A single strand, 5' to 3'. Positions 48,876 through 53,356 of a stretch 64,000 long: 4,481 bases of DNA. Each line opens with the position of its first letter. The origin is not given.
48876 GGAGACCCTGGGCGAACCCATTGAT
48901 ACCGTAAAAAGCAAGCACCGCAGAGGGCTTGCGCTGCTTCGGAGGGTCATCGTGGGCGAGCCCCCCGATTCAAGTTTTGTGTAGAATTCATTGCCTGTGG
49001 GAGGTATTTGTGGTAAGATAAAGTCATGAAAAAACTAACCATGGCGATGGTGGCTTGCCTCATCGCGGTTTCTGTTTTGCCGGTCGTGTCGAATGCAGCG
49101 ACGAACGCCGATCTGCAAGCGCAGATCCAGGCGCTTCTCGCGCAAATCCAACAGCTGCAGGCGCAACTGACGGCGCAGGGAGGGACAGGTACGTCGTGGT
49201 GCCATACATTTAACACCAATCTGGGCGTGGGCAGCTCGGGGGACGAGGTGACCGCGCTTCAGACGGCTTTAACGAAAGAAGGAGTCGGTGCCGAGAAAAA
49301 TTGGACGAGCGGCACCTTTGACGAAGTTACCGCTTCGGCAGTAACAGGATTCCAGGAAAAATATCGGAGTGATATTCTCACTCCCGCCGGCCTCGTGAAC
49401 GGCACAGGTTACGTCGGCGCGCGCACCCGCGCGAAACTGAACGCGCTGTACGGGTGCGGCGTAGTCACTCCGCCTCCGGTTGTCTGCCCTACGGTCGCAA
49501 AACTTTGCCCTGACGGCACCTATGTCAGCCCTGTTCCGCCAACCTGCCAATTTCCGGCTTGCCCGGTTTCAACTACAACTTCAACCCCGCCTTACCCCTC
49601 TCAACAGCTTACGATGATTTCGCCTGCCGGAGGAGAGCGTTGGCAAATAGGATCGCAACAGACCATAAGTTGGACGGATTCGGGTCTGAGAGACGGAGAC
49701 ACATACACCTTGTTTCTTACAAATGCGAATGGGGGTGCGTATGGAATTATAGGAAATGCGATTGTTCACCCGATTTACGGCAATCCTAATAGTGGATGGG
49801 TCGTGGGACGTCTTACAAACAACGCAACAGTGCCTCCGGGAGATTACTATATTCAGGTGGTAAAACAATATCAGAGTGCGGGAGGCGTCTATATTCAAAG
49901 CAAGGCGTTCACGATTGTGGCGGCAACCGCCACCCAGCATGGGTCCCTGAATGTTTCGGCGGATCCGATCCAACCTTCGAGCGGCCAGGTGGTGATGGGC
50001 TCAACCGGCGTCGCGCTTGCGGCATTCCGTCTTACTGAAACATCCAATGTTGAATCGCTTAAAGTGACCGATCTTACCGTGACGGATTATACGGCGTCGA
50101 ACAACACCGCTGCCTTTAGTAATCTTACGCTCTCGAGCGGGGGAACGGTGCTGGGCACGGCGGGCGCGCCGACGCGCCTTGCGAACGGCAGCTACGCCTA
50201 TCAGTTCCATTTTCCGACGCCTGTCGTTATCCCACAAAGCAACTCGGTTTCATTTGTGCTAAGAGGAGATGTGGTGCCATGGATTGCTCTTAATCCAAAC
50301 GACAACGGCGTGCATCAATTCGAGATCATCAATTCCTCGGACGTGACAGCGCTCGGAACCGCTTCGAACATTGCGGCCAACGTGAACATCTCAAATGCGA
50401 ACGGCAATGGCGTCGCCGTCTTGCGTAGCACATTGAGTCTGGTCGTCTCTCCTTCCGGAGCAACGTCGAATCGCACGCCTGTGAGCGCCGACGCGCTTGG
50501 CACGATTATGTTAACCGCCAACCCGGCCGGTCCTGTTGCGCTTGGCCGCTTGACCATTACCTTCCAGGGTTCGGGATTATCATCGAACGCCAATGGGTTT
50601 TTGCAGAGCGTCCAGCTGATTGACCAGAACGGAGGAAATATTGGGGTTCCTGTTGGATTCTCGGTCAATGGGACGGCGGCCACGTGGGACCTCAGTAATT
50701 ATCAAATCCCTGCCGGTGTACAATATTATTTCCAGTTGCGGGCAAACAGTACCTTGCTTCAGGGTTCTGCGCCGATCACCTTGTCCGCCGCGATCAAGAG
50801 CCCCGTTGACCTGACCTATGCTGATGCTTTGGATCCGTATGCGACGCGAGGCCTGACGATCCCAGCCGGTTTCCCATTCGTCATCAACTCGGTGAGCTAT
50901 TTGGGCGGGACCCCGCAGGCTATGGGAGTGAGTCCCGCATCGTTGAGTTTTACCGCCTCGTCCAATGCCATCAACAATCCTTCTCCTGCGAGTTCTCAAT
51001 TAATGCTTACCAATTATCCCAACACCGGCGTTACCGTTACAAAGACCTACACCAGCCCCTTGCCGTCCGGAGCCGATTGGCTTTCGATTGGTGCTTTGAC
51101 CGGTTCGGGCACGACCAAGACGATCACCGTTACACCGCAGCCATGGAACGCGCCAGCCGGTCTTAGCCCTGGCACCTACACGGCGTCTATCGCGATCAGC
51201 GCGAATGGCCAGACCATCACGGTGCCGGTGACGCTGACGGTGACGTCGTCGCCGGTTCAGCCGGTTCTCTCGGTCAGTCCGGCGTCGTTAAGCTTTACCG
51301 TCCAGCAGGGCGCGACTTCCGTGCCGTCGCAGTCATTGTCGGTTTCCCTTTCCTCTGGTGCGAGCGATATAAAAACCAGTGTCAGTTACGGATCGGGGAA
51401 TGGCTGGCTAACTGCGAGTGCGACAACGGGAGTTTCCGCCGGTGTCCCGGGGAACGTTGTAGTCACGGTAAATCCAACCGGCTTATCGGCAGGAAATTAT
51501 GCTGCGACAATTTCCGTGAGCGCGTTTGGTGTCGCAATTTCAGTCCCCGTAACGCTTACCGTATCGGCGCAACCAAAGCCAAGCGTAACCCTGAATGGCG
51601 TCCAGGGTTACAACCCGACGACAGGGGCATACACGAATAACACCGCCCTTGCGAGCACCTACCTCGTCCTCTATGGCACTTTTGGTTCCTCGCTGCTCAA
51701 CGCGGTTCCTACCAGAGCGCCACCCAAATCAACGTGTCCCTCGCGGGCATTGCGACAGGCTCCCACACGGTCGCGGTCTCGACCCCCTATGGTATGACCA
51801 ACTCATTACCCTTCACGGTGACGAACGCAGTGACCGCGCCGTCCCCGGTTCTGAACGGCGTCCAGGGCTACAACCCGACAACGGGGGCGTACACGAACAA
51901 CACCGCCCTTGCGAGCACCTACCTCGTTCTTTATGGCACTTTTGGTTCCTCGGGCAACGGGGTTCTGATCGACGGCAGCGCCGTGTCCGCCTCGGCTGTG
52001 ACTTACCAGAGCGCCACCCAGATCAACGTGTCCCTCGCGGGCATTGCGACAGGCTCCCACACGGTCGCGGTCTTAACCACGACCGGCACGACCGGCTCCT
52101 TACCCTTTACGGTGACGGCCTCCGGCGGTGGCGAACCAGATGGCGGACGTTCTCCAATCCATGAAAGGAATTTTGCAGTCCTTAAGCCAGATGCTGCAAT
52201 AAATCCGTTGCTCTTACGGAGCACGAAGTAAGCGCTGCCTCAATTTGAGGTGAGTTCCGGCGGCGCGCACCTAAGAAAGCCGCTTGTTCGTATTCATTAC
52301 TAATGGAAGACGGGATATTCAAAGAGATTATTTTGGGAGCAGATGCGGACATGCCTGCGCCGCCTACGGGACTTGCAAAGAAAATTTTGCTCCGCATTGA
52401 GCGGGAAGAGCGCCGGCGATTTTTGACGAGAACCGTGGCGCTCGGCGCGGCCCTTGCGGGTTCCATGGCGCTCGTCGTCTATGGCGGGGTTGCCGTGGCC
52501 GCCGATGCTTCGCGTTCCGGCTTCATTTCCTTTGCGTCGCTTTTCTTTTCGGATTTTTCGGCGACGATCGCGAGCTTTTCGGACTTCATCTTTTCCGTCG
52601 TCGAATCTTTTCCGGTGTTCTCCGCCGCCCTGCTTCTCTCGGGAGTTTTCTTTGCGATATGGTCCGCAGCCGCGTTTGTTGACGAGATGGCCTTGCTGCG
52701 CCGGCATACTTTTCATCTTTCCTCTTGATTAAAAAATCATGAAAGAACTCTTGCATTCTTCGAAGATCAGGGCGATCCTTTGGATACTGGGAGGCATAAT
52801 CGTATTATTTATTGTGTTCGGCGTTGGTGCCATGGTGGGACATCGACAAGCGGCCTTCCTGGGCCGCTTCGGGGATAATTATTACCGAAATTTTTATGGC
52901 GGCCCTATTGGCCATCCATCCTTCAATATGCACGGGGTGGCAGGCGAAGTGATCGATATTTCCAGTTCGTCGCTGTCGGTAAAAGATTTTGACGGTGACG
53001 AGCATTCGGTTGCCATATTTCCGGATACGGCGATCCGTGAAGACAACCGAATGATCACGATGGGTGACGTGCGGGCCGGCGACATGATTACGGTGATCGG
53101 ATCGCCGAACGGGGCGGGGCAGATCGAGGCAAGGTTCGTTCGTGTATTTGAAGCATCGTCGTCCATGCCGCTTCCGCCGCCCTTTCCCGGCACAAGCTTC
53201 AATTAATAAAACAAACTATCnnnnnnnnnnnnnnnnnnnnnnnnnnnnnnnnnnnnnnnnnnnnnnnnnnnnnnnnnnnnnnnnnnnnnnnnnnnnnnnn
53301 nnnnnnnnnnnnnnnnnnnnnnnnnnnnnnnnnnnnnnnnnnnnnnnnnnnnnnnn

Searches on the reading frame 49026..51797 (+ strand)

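Call 7: search_protein_families(library=pfam, proteins=[window:49026-51797:+], max_evalue=0.001)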
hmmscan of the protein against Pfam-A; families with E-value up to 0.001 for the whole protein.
window:49026-51797:+ (923 aa): 2 families
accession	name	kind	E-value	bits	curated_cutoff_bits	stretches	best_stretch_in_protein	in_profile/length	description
PF10342.15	Kre9_KNH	-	0.00036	21.7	24.6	1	199-297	1-94/94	Kre9/KNH-like N-terminal Ig-like domain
PF01471.23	PG_binding_1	-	0.00053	20.5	23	1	71-114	1-42/57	Putative peptidoglycan binding domain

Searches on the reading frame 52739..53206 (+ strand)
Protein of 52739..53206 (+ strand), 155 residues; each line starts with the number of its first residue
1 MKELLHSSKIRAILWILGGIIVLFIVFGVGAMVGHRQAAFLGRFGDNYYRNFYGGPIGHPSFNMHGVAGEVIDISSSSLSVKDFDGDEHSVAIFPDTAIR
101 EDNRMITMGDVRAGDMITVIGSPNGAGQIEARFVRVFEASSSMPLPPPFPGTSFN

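Call 12: search_protein_families(library=pfam, proteins=[window:52739-53206:+], max_evalue=0.01)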
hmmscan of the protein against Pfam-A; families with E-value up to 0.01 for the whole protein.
window:52739-53206:+ (155 aa): 1 family
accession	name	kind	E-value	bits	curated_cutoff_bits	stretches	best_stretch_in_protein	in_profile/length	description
PF18914.6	DUF5666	-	0.0036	18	27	1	69-134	2-59/60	Domain of unknown function (DUF5666)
